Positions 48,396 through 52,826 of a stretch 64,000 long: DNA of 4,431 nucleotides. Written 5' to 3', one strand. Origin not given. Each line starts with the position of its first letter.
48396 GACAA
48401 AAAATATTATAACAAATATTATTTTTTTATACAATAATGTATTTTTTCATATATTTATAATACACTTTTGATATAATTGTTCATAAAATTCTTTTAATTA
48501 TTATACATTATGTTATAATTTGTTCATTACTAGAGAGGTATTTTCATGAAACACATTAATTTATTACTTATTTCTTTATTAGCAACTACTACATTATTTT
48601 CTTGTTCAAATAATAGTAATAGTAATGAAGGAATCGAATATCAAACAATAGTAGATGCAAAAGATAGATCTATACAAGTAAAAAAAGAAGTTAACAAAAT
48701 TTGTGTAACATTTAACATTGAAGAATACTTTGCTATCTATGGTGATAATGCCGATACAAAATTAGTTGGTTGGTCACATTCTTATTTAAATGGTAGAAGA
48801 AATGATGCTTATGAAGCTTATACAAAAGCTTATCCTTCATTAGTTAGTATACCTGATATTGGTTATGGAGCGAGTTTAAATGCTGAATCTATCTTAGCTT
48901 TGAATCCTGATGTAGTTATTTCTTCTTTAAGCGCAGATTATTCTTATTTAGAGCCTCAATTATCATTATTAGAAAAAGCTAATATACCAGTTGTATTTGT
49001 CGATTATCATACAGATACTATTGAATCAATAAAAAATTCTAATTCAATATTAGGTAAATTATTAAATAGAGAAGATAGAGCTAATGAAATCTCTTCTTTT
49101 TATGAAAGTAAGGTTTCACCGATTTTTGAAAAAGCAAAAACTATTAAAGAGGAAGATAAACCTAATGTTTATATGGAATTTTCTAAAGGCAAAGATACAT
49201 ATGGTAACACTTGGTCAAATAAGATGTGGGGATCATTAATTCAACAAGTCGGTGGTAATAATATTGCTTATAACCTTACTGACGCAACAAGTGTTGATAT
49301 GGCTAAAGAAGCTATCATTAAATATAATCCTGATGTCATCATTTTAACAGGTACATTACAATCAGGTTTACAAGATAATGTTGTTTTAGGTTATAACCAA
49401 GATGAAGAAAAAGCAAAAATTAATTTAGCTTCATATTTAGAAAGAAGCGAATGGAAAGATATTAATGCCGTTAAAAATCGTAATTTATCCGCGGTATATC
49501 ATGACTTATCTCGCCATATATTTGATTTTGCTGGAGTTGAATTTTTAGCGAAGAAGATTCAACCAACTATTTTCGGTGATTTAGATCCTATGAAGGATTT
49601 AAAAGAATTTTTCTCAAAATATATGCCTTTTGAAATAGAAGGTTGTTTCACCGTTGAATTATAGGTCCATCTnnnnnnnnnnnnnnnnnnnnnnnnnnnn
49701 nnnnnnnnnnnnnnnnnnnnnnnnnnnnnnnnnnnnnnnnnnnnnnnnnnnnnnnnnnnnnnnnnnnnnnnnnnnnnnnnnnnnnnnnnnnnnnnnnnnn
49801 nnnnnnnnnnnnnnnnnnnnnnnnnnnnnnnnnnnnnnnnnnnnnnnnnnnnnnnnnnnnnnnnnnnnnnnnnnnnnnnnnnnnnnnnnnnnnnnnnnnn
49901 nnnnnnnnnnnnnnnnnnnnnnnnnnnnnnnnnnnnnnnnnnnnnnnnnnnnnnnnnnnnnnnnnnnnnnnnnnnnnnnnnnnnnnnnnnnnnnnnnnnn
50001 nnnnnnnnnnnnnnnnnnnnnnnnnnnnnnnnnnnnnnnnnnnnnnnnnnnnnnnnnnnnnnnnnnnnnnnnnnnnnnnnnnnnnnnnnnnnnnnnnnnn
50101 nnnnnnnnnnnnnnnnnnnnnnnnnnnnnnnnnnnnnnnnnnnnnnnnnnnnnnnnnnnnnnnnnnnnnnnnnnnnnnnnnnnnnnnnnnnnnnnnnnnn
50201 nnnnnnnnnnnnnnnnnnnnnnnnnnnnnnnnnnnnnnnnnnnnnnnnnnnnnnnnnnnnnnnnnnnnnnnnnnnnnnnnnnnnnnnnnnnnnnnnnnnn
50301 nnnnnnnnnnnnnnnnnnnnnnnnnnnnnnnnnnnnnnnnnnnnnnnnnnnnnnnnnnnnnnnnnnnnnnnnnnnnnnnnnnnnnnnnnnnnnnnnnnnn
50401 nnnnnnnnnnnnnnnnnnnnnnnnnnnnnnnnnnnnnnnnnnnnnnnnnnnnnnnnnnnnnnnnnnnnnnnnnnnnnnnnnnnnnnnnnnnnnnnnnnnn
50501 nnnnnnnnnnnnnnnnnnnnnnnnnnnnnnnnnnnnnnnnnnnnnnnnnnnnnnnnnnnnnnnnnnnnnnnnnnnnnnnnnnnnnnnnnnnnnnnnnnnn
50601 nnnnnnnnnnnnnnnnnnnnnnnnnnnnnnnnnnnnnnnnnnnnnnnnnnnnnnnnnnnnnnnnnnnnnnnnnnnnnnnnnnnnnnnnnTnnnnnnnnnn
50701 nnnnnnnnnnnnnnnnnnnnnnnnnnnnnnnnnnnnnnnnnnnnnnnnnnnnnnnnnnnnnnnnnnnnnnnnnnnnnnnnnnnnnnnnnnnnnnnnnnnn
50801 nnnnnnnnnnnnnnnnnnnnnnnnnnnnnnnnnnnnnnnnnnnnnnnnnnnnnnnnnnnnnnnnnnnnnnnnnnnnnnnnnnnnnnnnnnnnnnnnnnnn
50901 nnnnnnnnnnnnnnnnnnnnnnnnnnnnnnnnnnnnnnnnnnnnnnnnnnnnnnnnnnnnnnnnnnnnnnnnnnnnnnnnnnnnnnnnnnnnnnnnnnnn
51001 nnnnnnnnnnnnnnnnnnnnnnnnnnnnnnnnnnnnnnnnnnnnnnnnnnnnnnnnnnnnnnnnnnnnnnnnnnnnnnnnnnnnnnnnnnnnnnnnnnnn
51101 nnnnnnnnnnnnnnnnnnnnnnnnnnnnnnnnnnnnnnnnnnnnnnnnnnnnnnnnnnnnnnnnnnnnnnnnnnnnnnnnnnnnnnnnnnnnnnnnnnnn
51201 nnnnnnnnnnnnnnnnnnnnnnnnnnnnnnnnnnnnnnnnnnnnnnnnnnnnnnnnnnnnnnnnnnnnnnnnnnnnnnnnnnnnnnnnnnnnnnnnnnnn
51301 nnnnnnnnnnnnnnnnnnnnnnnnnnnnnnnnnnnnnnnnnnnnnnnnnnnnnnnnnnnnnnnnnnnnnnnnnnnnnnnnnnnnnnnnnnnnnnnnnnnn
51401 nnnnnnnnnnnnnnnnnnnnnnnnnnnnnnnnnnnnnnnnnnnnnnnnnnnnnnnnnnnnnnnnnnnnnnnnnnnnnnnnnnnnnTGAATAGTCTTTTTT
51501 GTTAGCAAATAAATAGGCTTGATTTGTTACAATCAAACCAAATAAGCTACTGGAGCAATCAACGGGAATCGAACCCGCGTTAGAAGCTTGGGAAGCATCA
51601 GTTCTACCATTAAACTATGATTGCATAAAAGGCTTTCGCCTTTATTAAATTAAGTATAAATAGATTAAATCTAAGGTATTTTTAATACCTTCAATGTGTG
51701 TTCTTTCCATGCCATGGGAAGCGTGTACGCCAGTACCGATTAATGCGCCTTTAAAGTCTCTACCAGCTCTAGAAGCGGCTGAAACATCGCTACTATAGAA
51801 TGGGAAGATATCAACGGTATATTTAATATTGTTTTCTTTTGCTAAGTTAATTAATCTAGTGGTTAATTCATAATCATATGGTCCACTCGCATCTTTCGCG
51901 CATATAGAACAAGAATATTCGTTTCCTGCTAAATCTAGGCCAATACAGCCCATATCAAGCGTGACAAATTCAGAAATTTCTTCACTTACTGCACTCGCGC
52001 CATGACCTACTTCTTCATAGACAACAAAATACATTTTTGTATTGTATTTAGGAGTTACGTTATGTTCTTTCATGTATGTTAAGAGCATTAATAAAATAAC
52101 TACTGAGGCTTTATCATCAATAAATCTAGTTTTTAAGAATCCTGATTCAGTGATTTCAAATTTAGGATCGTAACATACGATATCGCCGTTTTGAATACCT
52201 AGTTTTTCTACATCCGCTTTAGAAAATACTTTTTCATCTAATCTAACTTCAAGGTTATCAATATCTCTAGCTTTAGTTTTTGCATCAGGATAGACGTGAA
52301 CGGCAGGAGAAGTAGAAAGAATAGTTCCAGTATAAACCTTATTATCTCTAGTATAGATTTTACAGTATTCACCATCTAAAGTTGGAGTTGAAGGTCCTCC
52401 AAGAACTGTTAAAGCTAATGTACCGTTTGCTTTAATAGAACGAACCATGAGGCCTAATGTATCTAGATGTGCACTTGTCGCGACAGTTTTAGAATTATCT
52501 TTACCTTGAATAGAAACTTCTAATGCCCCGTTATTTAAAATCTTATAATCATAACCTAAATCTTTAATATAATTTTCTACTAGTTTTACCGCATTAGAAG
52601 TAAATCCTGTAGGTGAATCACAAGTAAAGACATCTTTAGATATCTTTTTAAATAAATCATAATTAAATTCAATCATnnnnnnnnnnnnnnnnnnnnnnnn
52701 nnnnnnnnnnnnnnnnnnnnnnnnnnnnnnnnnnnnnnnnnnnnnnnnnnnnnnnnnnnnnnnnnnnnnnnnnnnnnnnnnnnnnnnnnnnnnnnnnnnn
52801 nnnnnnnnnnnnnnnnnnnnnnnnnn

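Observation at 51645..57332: Split double-activase/dehydratase-like pair translationally coupled to a YbaK tRNA deacylase and an M42 aminopeptidase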

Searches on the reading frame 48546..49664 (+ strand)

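Call 65: search_protein_families(library=pfam, proteins=[window:48546-49664:+])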
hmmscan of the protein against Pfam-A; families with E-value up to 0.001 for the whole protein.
window:48546-49664:+ (372 aa): 1 family
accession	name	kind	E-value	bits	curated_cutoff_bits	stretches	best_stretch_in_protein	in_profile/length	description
PF01497.23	Peripla_BP_2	-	9.3e-27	94.4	27.5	1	88-314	26-228/235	Periplasmic binding protein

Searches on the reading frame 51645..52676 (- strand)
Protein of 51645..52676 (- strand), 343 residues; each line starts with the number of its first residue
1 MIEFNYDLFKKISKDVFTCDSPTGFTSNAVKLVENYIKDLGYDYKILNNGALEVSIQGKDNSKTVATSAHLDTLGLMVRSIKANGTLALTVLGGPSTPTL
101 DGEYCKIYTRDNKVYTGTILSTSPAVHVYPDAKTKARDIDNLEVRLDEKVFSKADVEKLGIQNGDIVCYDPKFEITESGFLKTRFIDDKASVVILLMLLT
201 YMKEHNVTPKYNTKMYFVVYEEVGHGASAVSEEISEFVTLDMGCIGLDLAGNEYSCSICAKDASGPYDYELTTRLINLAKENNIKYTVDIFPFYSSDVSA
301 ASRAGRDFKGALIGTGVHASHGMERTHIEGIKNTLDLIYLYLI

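Call 5: search_protein_families(library=pfam, proteins=[window:51645-52676:-])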
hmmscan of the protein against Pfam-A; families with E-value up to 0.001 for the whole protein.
window:51645-52676:- (343 aa): 3 families
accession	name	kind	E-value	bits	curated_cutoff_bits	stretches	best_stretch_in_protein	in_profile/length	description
PF05343.19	Peptidase_M42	-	3.8e-72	243.3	23.2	1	50-337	1-292/292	M42 glutamyl aminopeptidase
PF01546.33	Peptidase_M20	-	1.4e-05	25.6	24.6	1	173-245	19-96/206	Peptidase family M20/M25/M40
PF04389.22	Peptidase_M28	-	0.00091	19.4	21.3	0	187-305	32-152/193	Peptidase family M28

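Call 6: search_protein_families(library=ncbifam, proteins=[window:51645-52676:-])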
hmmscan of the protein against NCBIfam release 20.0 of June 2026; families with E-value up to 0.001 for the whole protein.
window:51645-52676:- (343 aa): 8 families
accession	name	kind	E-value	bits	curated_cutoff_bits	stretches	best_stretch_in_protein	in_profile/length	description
TIGR03106.1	trio_M42_hydro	equivalog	6.7e-88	294.9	397.75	1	7-342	3-339/343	osmoprotectant NAGGN system M42 family peptidase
NF007421.0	PRK09961.1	equivalog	8.8e-17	61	412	1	50-323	43-310/345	aminopeptidase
NF040822.1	lys_aminopep_Arch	equivalog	5.4e-15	55.3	700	1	33-240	28-226/345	lysyl aminopeptidase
TIGR03107.1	glu_aminopep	equivalog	7.6e-12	44.8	469.7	1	11-231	3-220/350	glutamyl aminopeptidase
NF007367.0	PRK09864.1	equivalog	3e-08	32.8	569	1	61-236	52-221/356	aminopeptidase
NF003976.0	PRK05469.1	subfamily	0.0005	19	255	0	187-231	141-185/409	tripeptide aminopeptidase PepT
TIGR01910.1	DapE-ArgE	subfamily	0.00074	18.8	217.6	0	187-227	105-146/373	ArgE/DapE family deacylase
NF009920.0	PRK13381.1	subfamily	0.00091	18.1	293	0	187-231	144-188/412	peptidase T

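Call 44: find_homologous_proteins(query=window:51645-52676:-)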
Query window:51645-52676:- (343 aa): 7790 proteins with E <= 0.001 among 8000 candidates; the best 120 are listed.
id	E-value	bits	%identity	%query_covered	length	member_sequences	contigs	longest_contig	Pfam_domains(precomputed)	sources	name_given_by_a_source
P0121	3.5e-224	761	99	100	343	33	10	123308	PF01546.34,PF05343.20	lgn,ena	-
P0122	4.1e-179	613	80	100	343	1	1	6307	PF05343.20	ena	-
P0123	1.2e-178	611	80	100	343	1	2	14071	PF05343.20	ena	-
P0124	1.3e-178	611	79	100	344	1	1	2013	PF05343.20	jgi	-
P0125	4.9e-178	609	79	100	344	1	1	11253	PF05343.20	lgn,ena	-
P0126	7.0e-178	609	79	100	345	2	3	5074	PF05343.20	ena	-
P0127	7.8e-178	609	78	100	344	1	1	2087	PF05343.20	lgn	-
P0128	1.5e-177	608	78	100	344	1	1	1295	PF05343.20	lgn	-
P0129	2.2e-177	607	79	100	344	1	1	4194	PF05343.20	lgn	-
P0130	2.7e-177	607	78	100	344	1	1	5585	PF05343.20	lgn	-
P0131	3.8e-177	607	78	100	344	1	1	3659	PF05343.20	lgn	-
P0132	4.5e-176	603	78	100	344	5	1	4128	PF05343.20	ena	-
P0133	1.7e-175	601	77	100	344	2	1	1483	PF05343.20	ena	-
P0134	2.0e-175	601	78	100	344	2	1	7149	PF05343.20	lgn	-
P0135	2.3e-175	601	77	100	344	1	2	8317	PF01546.34,PF05343.20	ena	-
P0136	2.4e-175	601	77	100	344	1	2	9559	PF01546.34,PF05343.20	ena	-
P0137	2.6e-175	600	77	100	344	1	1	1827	PF01546.34,PF05343.20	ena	-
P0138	2.8e-175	600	78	100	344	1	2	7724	PF05343.20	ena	-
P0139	3.0e-175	600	77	100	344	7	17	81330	PF05343.20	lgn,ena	-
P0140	3.4e-175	600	76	100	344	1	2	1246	PF01546.34,PF05343.20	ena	-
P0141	7.7e-175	599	77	100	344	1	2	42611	PF01546.34,PF05343.20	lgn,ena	-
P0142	8.3e-175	599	76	100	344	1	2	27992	PF01546.34,PF05343.20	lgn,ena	-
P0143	9.8e-175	599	77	100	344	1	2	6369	PF05343.20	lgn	-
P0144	1.1e-174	598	78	100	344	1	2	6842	PF05343.20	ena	-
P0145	1.3e-174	598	78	100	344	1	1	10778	PF05343.20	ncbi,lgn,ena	-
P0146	1.3e-174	598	78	100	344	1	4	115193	PF05343.20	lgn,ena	-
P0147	1.5e-174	598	78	100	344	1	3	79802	PF05343.20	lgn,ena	-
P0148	1.5e-174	598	78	100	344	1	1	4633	PF05343.20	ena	-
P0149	1.6e-174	598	78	100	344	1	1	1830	PF05343.20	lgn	-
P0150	1.6e-174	598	78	100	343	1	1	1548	PF05343.20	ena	-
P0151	1.6e-174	598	78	100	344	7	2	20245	PF05343.20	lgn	-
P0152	1.7e-174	598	77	100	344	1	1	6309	PF05343.20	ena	-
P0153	1.9e-174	598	78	100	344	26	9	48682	PF05343.20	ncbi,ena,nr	ncbi:MAG: M42 family metallopeptidase [Acholeplasmatales bacterium]|nr:M42 family metallopeptidase [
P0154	2.0e-174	598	78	100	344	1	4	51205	PF05343.20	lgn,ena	-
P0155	2.1e-174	597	76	100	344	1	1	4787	PF01546.34,PF05343.20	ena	-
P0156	2.1e-174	597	77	100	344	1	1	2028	PF01546.34,PF05343.20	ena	-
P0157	2.3e-174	597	78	100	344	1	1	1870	PF05343.20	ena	-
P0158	2.4e-174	597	78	100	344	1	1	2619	PF05343.20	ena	-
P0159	3.0e-174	597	78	100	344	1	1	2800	PF05343.20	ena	-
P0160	3.3e-174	597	78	100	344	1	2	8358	PF05343.20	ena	-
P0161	3.7e-174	597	76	100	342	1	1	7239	PF05343.20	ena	-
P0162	3.8e-174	597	77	100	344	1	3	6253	PF05343.20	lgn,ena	-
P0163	3.9e-174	597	78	100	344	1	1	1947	PF05343.20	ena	-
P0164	4.3e-174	596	77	100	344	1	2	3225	PF01546.34,PF05343.20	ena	-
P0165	5.0e-174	596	76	100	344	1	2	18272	PF01546.34,PF05343.20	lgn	-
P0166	5.1e-174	596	78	100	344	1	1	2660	PF05343.20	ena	-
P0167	5.1e-174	596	78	100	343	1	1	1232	PF05343.20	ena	-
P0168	5.1e-174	596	78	100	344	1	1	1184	PF05343.20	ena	-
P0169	6.5e-174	596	76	100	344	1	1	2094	PF05343.20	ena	-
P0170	6.7e-174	596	78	100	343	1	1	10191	PF05343.20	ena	-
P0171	7.1e-174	596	78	100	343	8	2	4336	PF05343.20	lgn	-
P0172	7.3e-174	596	77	100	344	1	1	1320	PF05343.20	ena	-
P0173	7.4e-174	596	76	100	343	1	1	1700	PF05343.20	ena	-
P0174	7.5e-174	596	76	100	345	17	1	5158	PF05343.20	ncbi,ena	-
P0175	7.6e-174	596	77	100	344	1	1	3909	PF05343.20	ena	-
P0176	8.1e-174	596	77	100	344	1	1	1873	PF05343.20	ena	-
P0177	9.5e-174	595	78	100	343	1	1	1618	PF05343.20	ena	-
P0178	1.0e-173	595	76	100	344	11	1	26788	PF05343.20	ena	-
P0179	1.1e-173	595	76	100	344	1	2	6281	PF01546.34,PF05343.20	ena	-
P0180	1.2e-173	595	77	100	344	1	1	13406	PF05343.20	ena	-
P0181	1.3e-173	595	78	100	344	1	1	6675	PF05343.20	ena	-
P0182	1.3e-173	595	77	100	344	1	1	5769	PF05343.20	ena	-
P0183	1.3e-173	595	77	100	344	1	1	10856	PF05343.20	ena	-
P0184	1.3e-173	595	77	100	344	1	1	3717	PF05343.20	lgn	-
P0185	1.4e-173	595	78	100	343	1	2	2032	PF05343.20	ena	-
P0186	1.4e-173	595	78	97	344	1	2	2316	PF05343.20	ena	-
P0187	1.4e-173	595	78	100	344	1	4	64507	PF05343.20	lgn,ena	-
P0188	1.4e-173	595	78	100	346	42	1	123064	PF05343.20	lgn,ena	-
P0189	1.7e-173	595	78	100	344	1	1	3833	PF05343.20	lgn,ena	-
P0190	1.7e-173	595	78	100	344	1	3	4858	PF05343.20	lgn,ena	-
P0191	1.9e-173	594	77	100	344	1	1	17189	PF05343.20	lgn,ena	-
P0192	2.0e-173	594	78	100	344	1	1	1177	PF05343.20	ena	-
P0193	2.6e-173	594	76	100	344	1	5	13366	PF05343.20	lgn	-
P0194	2.8e-173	594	76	100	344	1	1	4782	PF01546.34,PF05343.20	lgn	-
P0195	3.1e-173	594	78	100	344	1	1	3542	PF05343.20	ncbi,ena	-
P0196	3.6e-173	593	76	100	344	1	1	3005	PF05343.20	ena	-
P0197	3.7e-173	593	78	100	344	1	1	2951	PF05343.20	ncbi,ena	-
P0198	3.9e-173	593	78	100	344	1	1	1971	PF01546.34,PF05343.20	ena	-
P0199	4.1e-173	593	78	100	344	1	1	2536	PF05343.20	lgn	-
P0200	4.1e-173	593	78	100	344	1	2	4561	PF05343.20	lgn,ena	-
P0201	4.3e-173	593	78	100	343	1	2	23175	PF05343.20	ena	-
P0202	4.4e-173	593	78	100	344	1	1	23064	PF05343.20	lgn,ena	-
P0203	4.7e-173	593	76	100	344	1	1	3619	PF05343.20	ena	-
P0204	5.3e-173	593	77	100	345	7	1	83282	PF05343.20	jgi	jgi:putative aminopeptidase FrvX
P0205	5.5e-173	593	76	100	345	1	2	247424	PF05343.20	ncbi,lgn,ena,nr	ncbi:MAG: M42 family metallopeptidase [Acholeplasmatales bacterium]|nr:M42 family metallopeptidase [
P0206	5.7e-173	593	78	100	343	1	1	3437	PF05343.20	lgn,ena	-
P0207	5.8e-173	593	77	100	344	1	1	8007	PF05343.20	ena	-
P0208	5.8e-173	593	78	100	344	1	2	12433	PF05343.20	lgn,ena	-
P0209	6.3e-173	593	76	100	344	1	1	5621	PF05343.20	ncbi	-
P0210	6.9e-173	593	76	100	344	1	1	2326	PF05343.20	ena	-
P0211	7.2e-173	592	78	100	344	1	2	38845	PF05343.20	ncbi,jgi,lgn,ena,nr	ncbi:MAG: M42 family metallopeptidase [Erysipelotrichaceae bacterium]|nr:M42 family metallopeptidase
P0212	7.3e-173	592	78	100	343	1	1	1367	PF05343.20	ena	-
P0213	7.3e-173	592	77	100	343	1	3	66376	PF05343.20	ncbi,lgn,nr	ncbi:MAG: M42 family metallopeptidase [Bacillales bacterium]|nr:M42 family metallopeptidase [Bacilla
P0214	7.4e-173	592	76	100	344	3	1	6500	PF05343.20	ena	-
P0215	7.8e-173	592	77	100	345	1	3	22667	PF05343.20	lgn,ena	-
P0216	8.0e-173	592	76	100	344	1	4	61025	PF05343.20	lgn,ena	-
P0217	8.4e-173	592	78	100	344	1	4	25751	PF05343.20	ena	-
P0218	8.9e-173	592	75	100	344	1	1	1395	PF01546.34,PF05343.20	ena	-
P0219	9.0e-173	592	78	100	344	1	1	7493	PF05343.20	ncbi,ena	-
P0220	9.3e-173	592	76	100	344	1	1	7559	PF05343.20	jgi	jgi:putative aminopeptidase FrvX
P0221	9.9e-173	592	78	100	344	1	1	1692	PF05343.20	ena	-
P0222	1.1e-172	592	77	100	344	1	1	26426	PF05343.20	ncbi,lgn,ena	-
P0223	1.2e-172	592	78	100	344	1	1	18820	PF05343.20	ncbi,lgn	-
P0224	1.2e-172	592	77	100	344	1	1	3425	PF01546.34,PF05343.20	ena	-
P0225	1.2e-172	592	78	100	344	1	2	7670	PF05343.20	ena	-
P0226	1.2e-172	592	78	100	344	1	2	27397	PF05343.20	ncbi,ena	-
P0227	1.2e-172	592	78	100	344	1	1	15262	PF05343.20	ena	-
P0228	1.3e-172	592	76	100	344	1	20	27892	PF05343.20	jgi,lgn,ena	jgi:putative aminopeptidase FrvX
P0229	1.3e-172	592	77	100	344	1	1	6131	PF05343.20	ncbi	-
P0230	1.4e-172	592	78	100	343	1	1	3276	PF05343.20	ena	-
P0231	1.4e-172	591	78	100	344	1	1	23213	PF05343.20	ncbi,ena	-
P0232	1.5e-172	591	78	100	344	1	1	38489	PF05343.20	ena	-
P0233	1.6e-172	591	77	100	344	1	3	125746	PF05343.20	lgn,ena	-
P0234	1.6e-172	591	76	100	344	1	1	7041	PF05343.20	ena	-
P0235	1.6e-172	591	78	100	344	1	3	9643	PF05343.20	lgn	-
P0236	1.7e-172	591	75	100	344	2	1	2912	PF01546.34,PF05343.20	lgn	-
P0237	1.9e-172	591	76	100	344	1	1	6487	PF05343.20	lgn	-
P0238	2.0e-172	591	77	100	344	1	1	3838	PF05343.20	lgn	-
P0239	2.0e-172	591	76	100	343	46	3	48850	PF05343.20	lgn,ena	-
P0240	2.2e-172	591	77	100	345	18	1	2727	PF05343.20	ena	-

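Call 45: find_encoding_contigs(protein=P0205, flank=6000, max_places=2)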
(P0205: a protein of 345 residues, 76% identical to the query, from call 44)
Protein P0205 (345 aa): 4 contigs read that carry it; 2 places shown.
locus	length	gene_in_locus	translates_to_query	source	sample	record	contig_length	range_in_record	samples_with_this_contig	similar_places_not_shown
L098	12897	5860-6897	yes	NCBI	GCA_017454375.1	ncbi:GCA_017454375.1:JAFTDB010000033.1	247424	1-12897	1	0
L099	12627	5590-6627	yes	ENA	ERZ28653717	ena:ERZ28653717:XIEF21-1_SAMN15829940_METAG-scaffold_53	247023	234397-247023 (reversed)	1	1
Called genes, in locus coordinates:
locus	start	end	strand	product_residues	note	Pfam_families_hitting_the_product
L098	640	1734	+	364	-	-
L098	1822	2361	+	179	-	-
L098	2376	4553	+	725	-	PF03572:Peptidase_S41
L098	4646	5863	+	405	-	PF03825:Nuc_H_symport (faint), PF07690:MFS_1, PF12832:MFS_1_like, PF07690:MFS_1 (weak)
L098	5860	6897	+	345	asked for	PF05343:Peptidase_M42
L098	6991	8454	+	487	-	PF07992:Pyr_redox_2 (faint), PF13450:NAD_binding_8 (weak), PF01593:Amino_oxidase (weak)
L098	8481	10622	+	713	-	PF05649:Peptidase_M13_N, PF01431:Peptidase_M13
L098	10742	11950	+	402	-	PF00990:GGDEF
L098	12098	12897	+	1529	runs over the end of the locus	PF13195:DUF4011, PF13086:AAA_11 (weak), PF13245:AAA_19 (faint), PF13086:AAA_11 (weak), PF13087:AAA_12, PF18741:MTES_1575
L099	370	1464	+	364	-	-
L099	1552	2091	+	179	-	-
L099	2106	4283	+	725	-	PF03572:Peptidase_S41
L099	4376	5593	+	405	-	PF03825:Nuc_H_symport (faint), PF07690:MFS_1, PF12832:MFS_1_like, PF07690:MFS_1 (weak)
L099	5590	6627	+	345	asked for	PF05343:Peptidase_M42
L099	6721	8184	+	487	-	PF07992:Pyr_redox_2 (faint), PF13450:NAD_binding_8 (weak), PF01593:Amino_oxidase (weak)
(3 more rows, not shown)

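Call 46: find_encoding_contigs(protein=P0188, flank=6000, max_places=2)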
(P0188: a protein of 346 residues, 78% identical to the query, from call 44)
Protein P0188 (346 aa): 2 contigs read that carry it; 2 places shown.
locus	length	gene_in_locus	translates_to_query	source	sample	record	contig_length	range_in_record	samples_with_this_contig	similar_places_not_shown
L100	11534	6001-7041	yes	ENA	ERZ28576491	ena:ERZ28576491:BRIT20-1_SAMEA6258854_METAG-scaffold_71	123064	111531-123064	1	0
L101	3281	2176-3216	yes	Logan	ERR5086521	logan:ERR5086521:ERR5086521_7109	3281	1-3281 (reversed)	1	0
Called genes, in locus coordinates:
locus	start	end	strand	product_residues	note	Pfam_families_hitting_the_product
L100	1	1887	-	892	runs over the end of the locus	-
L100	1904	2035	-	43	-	-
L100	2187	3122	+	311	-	-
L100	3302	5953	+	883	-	PF00690:Cation_ATPase_N, PF00122:E1-E2_ATPase, PF00702:Hydrolase, PF13246:Cation_ATPase, PF00689:Cation_ATPase_C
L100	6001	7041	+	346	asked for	PF05343:Peptidase_M42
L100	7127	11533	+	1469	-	?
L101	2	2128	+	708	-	?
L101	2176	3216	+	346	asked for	PF05343:Peptidase_M42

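Call 47: find_encoding_contigs(protein=P0123, flank=6000, max_places=2)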
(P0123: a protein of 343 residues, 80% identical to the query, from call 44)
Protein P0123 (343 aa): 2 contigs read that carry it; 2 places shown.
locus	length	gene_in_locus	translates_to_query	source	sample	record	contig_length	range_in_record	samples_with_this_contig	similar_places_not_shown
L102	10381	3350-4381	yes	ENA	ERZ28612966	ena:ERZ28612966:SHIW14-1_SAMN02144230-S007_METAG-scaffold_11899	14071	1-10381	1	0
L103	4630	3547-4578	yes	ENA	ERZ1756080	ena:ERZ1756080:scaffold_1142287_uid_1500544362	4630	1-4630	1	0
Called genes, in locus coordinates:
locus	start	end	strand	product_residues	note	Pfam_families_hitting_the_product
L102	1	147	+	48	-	?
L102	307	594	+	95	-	-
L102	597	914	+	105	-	PF05016:ParE_toxin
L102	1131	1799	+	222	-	-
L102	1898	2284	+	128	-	-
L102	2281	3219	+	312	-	-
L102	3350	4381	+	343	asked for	PF05343:Peptidase_M42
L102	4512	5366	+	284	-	PF13151:DUF3990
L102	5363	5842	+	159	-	-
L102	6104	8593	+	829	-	-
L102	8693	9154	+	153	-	PF12844:HTH_19, PF01381:HTH_3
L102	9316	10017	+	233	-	PF07947:YhhN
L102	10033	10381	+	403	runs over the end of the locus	PF00465:Fe-ADH, PF13685:Fe-ADH_2, PF25137:ADH_Fe_C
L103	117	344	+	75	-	-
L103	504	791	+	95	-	-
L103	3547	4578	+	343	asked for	PF05343:Peptidase_M42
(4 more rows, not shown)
